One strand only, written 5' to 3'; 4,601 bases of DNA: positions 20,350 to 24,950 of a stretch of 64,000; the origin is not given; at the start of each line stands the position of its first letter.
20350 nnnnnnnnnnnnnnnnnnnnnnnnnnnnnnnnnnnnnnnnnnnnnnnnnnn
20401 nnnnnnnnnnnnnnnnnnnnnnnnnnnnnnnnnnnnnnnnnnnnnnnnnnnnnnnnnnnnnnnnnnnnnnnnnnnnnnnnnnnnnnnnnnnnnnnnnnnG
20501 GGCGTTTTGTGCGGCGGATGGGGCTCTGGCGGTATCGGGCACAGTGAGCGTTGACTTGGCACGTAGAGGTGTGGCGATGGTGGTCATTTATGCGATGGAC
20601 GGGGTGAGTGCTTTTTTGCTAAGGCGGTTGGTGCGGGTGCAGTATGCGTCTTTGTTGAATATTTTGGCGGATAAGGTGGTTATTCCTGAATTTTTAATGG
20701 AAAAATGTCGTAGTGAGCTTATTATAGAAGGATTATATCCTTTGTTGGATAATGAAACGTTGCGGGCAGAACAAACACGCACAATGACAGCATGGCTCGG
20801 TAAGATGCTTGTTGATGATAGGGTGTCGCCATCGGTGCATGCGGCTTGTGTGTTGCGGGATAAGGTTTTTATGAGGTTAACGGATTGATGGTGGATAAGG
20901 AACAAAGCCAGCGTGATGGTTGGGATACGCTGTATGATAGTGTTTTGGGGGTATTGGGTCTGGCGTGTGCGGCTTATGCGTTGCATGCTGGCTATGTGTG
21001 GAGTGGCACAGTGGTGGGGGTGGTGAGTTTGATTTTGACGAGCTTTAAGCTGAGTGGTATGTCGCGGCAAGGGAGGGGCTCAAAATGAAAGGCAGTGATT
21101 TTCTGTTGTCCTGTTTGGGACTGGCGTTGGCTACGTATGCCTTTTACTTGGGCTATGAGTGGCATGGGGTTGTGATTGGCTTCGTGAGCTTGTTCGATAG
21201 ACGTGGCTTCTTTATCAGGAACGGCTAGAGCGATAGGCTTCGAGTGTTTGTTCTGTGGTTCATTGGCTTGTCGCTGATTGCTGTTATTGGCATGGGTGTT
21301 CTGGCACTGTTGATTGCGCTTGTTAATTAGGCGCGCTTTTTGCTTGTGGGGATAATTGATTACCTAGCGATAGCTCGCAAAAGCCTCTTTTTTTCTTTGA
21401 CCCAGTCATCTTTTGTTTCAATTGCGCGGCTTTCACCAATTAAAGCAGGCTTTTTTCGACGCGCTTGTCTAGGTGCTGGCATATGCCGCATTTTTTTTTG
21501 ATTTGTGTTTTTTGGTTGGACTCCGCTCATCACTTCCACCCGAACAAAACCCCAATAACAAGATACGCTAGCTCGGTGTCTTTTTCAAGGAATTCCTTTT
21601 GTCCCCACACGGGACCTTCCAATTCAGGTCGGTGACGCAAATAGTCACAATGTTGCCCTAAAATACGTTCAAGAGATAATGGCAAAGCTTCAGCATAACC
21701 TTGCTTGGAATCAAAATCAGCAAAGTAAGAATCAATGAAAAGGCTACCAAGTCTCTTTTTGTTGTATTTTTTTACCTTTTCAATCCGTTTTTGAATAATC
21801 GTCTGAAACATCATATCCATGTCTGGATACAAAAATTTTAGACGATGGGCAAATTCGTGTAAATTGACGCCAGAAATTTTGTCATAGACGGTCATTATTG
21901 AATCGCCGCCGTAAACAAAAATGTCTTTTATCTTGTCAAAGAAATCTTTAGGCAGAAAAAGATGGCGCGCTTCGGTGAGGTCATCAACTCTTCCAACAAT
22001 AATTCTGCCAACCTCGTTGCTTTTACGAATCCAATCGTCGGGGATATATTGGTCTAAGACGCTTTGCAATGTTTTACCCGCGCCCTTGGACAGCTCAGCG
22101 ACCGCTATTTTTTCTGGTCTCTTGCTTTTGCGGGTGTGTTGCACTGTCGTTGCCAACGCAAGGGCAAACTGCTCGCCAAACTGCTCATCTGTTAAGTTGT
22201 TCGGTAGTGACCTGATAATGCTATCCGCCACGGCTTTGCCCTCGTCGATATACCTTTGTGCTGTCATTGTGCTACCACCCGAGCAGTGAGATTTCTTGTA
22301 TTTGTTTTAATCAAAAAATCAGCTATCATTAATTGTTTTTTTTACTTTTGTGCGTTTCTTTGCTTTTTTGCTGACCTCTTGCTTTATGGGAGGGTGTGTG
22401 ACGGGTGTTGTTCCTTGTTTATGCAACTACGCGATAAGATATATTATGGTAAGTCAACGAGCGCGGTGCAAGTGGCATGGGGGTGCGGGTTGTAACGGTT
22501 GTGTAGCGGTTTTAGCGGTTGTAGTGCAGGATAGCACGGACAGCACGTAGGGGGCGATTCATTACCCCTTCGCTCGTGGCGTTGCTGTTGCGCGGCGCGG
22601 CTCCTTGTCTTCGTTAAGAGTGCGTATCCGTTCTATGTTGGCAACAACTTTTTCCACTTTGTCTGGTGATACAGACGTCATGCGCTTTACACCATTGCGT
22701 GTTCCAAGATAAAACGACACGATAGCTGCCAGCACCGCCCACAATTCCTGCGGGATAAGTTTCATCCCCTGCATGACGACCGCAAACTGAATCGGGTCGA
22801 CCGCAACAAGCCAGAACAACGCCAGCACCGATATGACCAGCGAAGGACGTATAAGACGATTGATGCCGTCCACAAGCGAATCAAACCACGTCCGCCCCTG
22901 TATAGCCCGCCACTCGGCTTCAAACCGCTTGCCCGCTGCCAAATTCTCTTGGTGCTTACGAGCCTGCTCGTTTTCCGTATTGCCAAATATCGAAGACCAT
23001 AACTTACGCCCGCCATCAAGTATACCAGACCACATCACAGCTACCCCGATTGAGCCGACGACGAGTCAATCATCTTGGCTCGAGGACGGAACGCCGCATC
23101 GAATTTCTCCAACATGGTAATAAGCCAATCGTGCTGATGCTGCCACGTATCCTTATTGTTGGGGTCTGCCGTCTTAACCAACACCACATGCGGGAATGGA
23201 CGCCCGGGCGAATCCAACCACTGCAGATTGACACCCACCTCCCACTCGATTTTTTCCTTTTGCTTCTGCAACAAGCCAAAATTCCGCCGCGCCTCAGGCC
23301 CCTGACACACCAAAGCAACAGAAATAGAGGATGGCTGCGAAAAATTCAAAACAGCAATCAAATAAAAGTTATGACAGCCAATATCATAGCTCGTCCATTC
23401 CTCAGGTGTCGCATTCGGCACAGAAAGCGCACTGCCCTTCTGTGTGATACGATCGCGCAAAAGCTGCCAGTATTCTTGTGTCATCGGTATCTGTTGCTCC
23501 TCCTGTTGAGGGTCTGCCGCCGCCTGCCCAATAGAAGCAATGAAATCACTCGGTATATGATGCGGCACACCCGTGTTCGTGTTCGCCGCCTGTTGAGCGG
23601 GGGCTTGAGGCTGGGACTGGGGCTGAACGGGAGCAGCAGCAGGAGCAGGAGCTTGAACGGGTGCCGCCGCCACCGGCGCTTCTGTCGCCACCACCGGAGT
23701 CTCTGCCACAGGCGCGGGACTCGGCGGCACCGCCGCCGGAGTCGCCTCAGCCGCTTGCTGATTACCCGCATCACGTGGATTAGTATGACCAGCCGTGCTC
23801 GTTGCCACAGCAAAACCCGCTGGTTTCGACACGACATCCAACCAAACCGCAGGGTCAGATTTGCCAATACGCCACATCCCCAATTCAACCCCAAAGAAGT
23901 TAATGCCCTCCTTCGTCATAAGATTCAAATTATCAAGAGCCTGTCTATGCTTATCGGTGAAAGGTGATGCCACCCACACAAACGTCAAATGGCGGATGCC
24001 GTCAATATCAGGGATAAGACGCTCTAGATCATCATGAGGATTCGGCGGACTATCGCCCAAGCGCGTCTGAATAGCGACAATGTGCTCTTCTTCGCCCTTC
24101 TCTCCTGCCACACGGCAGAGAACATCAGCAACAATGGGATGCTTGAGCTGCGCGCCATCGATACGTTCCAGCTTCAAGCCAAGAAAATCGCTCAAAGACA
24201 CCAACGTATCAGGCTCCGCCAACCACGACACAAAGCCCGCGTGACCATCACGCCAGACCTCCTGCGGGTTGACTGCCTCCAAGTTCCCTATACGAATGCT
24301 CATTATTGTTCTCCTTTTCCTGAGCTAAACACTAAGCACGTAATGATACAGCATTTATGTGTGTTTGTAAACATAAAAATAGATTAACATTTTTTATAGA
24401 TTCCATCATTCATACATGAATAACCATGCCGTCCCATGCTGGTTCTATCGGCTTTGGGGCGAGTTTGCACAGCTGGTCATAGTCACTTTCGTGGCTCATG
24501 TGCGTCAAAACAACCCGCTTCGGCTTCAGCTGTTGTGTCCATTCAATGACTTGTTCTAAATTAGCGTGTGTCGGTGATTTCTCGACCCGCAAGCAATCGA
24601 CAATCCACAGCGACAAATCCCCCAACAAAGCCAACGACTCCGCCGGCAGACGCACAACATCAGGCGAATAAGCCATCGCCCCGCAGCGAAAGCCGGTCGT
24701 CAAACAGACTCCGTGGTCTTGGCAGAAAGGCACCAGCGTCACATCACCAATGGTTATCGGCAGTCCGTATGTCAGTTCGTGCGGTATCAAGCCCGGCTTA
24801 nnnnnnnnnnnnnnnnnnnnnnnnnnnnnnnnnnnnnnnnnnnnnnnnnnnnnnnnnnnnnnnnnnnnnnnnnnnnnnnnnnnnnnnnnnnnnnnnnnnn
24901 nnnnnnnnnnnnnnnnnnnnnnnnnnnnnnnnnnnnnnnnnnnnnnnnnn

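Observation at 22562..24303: Two-gene module in an AT-rich island: DUF4268 protein with a degenerate PD-(D/E)XK nuclease domain immediately followed by a GTA/phage-type 3-TM holin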

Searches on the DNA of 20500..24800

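Call 71: search_rna_families(source=window, start=20500, end=24800, threshold=evalue, max_evalue=1)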
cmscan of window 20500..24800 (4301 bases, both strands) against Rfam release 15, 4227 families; matches with E-value up to 1: 2.
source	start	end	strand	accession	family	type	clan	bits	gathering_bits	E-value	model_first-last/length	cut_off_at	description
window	21920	21968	+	RF02851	Ysr283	Gene; antisense;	-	14.6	58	0.69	77-124/253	no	Yersinia sRNA 283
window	23514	23715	-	RF02042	HOTTIP_3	Gene; lncRNA;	-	13.2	50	0.44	131-353/353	no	HOXA transcript at the distal tip, conserved region 3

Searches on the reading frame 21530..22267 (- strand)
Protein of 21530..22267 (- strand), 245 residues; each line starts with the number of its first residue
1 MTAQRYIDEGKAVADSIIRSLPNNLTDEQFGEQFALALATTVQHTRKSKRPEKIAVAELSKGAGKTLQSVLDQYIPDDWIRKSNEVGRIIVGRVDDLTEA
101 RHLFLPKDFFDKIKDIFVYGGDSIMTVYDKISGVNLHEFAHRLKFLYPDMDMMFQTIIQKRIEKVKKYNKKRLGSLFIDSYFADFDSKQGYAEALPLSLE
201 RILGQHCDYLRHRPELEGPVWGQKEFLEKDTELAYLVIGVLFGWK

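Call 3: search_protein_families(library=pfam, proteins=[window:21530-22267:-], max_evalue=1)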
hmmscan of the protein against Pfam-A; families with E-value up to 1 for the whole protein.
window:21530-22267:- (245 aa): 0 families

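Call 4: search_protein_families(library=phrogs, proteins=[window:21530-22267:-], max_evalue=1)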
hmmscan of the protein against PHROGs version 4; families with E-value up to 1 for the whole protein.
window:21530-22267:- (245 aa): 2 families
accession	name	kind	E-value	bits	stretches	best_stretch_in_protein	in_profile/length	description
phrog_24890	-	other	0.017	15.7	1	105-197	61-148/314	radical SAM domain-containing protein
phrog_13632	-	unknown function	0.16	13.4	1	84-183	11-111/119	-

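Call 7: search_protein_families(library=ncbifam, proteins=[window:21530-22267:-], max_evalue=1)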
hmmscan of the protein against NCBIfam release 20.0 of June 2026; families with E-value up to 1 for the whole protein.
window:21530-22267:- (245 aa): 1 family
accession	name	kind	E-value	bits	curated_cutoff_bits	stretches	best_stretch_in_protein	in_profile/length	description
NF011101.0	PRK14528.1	equivalog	0.19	11.4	195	1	2-98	49-139/187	adenylate kinase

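Call 8: search_protein_families(library=padloc, proteins=[window:21530-22267:-], max_evalue=1)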
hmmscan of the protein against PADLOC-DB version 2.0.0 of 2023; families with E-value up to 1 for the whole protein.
window:21530-22267:- (245 aa): 0 families

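Call 36: find_homologous_proteins(query=window:21530-22267:-, max_evalue=0.01)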
Query window:21530-22267:- (245 aa): 2 proteins with E <= 0.01 among 499 candidates.
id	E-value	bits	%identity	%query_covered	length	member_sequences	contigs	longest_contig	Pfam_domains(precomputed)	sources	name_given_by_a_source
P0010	1.0e-160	551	100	100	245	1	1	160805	-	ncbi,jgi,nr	ncbi:MAG: hypothetical protein GDA50_00305 [Alphaproteobacteria bacterium GM202ARS2]|nr:hypothetical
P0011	8.8e-85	302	64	90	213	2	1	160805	-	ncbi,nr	ncbi:MAG: hypothetical protein GDA50_00085 [Alphaproteobacteria bacterium GM202ARS2]|nr:hypothetical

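Call 37: search_solved_structures(query=window:21530-22267:-, max_evalue=10)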
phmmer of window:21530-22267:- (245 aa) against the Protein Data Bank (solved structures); distinct sequences matched with E-value up to 10: 0.

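Call 64: predict_structure(alignment_id=A3)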
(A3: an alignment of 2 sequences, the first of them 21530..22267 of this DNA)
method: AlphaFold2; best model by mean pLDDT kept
length: 245 residues; sequences in the alignment: 2
mean_pLDDT: 42.3   pTM: 0.30
mean pLDDT of the five models: 42.3, 41.1, 38.0, 36.1, 35.5
residues with pLDDT >= 90: 0; 70-90: 7; 50-70: 41; < 50: 197
segments of 3 or more residues with pLDDT < 50: 1-7, 27-29, 31-33, 43-125, 131-140, 142-150, 155-162, 164-197, 215-245
pLDDT, mean of each block of 10 residues (from residue 1): 47 66 62 50 44 35 32 34 28 26 29 35 48 46 45 49 47 36 35 45 52 47 41 43 29
secondary structure, 60 per line:
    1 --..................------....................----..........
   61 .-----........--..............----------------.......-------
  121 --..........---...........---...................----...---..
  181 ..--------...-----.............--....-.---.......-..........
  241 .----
elements in order: H3-20 H27-46 H51-61 H67-74 H77-90 H107-113 H124-132 H136-146 H150-168 H179-182 H199-211 H214-217 H223-229 H231-241

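Call 70: find_encoding_contigs(protein=P0011, flank=10000, max_places=3)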
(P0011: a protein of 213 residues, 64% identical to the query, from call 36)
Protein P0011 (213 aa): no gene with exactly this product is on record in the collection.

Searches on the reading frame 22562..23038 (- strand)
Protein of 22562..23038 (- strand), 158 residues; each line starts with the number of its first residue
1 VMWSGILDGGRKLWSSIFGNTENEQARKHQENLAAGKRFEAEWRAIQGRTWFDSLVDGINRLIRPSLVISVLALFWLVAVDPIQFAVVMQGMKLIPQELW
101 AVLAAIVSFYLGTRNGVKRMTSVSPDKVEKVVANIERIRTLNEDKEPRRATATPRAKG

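Call 3: search_protein_families(library=pfam, proteins=[window:22562-23038:-], max_evalue=1)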
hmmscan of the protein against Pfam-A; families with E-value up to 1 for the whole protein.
window:22562-23038:- (158 aa): 1 family
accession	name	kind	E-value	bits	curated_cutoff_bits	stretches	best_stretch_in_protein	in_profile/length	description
PF11351.13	GTA_holin_3TM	-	7e-17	62.5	24.8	1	5-114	2-122/123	Holin of 3TMs, for gene-transfer release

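Call 4: search_protein_families(library=phrogs, proteins=[window:22562-23038:-], max_evalue=1)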
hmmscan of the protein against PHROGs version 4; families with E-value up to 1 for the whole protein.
window:22562-23038:- (158 aa): 6 families
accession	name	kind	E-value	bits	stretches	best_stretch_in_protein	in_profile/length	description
phrog_6637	-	unknown function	5.8e-05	24.1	1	24-115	60-153/160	-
phrog_2524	-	unknown function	0.02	15.7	1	1-116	3-121/142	-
phrog_3671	-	unknown function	0.061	14.5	1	89-143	10-60/87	-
phrog_2395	-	unknown function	0.14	13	1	89-151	12-70/96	-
phrog_3427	-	lysis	0.21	12.6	1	60-115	73-131/141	holin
phrog_32260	-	unknown function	0.3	12.3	1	50-90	54-91/117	-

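Call 7: search_protein_families(library=ncbifam, proteins=[window:22562-23038:-], max_evalue=1)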
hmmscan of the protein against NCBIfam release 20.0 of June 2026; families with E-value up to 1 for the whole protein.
window:22562-23038:- (158 aa): 0 families

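Call 8: search_protein_families(library=padloc, proteins=[window:22562-23038:-], max_evalue=1)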
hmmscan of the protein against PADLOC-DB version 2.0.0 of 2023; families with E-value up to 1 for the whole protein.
window:22562-23038:- (158 aa): 0 families

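Call 10: find_encoding_contigs(protein=window:22562-23038:-, flank=10000, max_places=10)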
Protein window:22562-23038:- (158 aa): no gene with exactly this product is on record in the collection.

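Call 12: find_homologous_proteins(query=window:22562-23038:-)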
Query window:22562-23038:- (158 aa): 6 proteins with E <= 0.001 among 108 candidates.
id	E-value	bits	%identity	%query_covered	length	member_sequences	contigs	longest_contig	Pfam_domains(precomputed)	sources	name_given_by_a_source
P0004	8.3e-98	343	100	99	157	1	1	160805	PF11351.14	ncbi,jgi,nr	ncbi:MAG: hypothetical protein GDA50_00310 [Alphaproteobacteria bacterium GM202ARS2]|nr:hypothetical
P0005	2.8e-20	91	37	91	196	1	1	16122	PF11351.14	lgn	-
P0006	7.2e-20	90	42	80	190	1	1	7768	PF11351.14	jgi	-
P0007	1.3e-16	79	39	68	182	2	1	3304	PF11351.14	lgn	-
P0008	2.8e-16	78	35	91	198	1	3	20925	PF11351.14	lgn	-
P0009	4.2e-13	68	36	77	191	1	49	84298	PF11351.14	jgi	jgi:hypothetical protein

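Call 15: find_encoding_contigs(protein=P0005, flank=8000, max_places=3)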
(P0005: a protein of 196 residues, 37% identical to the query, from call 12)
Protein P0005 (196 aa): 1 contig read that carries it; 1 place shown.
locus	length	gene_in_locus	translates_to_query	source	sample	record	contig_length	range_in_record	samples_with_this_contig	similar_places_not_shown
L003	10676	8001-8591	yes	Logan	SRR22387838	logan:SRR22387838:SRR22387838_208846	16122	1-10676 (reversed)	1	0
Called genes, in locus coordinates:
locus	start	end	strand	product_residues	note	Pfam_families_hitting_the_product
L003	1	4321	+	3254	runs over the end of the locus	?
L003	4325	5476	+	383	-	-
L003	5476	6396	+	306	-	-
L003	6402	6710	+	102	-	-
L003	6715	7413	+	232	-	PF25587:Rv2743c (faint)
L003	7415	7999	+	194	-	PF05838:Glyco_hydro_108, PF09374:PG_binding_3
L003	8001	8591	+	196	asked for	PF11351:GTA_holin_3TM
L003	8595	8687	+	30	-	-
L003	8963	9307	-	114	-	-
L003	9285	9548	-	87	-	-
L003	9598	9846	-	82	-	-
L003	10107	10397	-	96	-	-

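Call 16: find_encoding_contigs(protein=P0009, flank=8000, max_places=4)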
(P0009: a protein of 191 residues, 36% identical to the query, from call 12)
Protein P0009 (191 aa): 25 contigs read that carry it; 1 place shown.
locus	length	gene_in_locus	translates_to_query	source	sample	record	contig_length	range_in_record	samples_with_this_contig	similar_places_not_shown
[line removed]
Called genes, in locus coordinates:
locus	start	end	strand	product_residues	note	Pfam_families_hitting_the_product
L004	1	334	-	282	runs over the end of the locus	PF00126:HTH_1, PF03466:LysR_substrate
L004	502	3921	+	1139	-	PF01558:POR, PF20169:DUF6537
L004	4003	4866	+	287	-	PF19576:Acyltransf_2, PF01553:Acyltransferase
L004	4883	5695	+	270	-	PF01177:Asp_Glu_race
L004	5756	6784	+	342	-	PF01118:Semialdhyde_dh, PF22698:Semialdhyde_dhC_1, PF02774:Semialdhyde_dhC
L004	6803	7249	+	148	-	PF03100:CcmE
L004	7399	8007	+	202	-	PF05838:Glyco_hydro_108, PF09374:PG_binding_3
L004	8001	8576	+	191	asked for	PF11351:GTA_holin_3TM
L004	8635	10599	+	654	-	PF01578:Cytochrom_C_asm, PF16327:CcmF_C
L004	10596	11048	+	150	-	PF03918:CcmH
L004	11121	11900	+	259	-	PF00378:ECH_1, PF16113:ECH_2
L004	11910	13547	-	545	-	PF00353:HemolysinCabind (weak)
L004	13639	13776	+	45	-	-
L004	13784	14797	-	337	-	PF13403:Hint_2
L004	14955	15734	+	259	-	PF00106:adh_short, PF13561:adh_short_C2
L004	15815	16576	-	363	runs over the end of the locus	PF00925:GTP_cyclohydro2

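Call 17: find_encoding_contigs(protein=P0008, flank=8000, max_places=3)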
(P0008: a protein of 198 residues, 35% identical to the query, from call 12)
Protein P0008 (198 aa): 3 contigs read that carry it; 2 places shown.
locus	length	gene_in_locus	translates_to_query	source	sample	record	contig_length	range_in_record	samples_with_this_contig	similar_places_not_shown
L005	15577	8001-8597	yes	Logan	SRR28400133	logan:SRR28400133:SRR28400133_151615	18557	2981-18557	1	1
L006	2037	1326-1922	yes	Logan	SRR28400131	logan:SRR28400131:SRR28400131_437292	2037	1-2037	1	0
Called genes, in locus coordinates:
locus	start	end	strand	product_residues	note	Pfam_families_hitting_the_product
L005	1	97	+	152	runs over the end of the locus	-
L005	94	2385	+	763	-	PF02316:HTH_Tnp_Mu_1 (weak), PF00665:rve, PF09299:Mu-transpos_C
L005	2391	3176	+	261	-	PF05621:TniB (weak), PF13401:AAA_22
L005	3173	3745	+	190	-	-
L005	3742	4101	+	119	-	-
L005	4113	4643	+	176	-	PF07352:Phage_Mu_Gam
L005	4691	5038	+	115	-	PF13560:HTH_31, PF12844:HTH_19 (weak), PF01381:HTH_3, PF13443:HTH_26 (faint)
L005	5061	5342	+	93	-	PF18291:HU-HIG, PF00216:Bac_DNA_binding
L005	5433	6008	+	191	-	-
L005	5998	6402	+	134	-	PF06252:GemA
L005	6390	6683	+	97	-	-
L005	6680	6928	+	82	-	-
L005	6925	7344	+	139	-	PF08765:Mor (faint)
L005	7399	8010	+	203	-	PF05838:Glyco_hydro_108, PF09374:PG_binding_3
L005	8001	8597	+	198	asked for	PF11351:GTA_holin_3TM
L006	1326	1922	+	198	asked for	PF11351:GTA_holin_3TM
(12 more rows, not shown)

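Call 51: find_related_loci(query=A2, collection=viral_contigs, flank=3000)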
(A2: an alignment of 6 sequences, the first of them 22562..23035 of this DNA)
Query A2 (157 aa) in viral_contigs; peptide patterns used: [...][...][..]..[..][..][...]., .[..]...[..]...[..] (x = any residue, [..] = any of these).
153 stretches matched a pattern; 104 encode a relative of the query (tblastn E <= 1e-3); the best 80 are kept; 80 distinct loci.
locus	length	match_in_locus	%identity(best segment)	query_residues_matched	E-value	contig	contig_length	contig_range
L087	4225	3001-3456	36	3-153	9e-30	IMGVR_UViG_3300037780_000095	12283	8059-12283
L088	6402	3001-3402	37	18-146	6e-30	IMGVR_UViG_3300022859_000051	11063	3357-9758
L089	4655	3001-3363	43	3-123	2e-28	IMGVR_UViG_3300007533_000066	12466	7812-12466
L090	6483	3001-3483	39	11-152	1e-27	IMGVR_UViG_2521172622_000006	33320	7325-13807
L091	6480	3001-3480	39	1-152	5e-27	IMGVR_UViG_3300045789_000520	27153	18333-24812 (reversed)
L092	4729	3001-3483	38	11-152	3e-26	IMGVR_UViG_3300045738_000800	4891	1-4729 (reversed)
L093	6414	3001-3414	41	19-152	3e-26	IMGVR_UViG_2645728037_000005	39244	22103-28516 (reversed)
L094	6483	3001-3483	38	11-152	6e-26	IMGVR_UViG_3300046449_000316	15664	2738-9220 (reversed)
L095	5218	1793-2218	35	1-139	1e-25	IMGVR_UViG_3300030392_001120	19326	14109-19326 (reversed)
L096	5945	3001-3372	36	19-140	3e-25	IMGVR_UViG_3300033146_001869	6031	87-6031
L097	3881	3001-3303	47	48-143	5e-25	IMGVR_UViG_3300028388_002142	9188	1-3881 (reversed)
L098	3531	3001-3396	36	3-131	8e-25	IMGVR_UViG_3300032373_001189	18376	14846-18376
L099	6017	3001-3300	41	48-145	1e-24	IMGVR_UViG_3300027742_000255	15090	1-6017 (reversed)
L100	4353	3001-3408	35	5-138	2e-24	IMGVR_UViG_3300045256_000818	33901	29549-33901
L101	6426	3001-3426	38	19-156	3e-24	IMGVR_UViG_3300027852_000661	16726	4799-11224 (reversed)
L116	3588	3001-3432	34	3-140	6e-23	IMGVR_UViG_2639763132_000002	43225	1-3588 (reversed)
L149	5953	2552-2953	30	3-137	3e-20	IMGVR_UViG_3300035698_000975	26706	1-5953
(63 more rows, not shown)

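Call 89: search_protein_families(library=pfam, proteins=[L098:2540-2986:+, L149:2988-3314:+, L116:2292-2981:+, L089:2462-2971:+], max_evalue=0.01)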
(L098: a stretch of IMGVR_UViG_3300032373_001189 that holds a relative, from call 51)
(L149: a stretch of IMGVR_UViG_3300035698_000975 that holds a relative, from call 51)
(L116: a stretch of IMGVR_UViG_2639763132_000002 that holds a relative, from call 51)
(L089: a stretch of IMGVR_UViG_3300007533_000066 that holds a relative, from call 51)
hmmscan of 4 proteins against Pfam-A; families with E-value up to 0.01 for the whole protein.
L098:2540-2986:+ (148 aa): 1 family
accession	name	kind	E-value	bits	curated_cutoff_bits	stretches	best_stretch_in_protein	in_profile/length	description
PF08291.16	Peptidase_M15_3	-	9.8e-16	58.3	23.2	1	6-107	2-96/108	Peptidase M15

L149:2988-3314:+ (108 aa): 1 family
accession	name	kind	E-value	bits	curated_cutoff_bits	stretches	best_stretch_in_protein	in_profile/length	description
PF01085.23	HH_signal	-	0.0016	18.6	22.1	1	40-100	105-158/161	Hedgehog amino-terminal signalling domain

L116:2292-2981:+ (229 aa): 1 family
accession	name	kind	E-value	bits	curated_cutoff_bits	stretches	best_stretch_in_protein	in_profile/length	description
PF00182.24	Glyco_hydro_19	-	2.1e-09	37.9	25.5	1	136-186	104-155/232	Chitinase class I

L089:2462-2971:+ (169 aa): 3 families
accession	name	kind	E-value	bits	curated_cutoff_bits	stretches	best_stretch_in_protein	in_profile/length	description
PF02945.21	Endonuclease_7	-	9.6e-23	80.3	23.6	1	77-155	3-82/82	Recombination endonuclease VII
PF03110.19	SBP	-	0.0011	19.7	27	1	30-73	29-72/75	SBP domain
PF12898.13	Stc1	-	0.0012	19.8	24.8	1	32-72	43-82/84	Stc1 domain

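Call 100: search_dna_similar(query=window:22562-23035:-, collection=phages, mode=protein, max_rows=15, max_evalue=0.001)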
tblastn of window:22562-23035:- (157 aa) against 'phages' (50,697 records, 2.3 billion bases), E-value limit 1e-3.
No match.
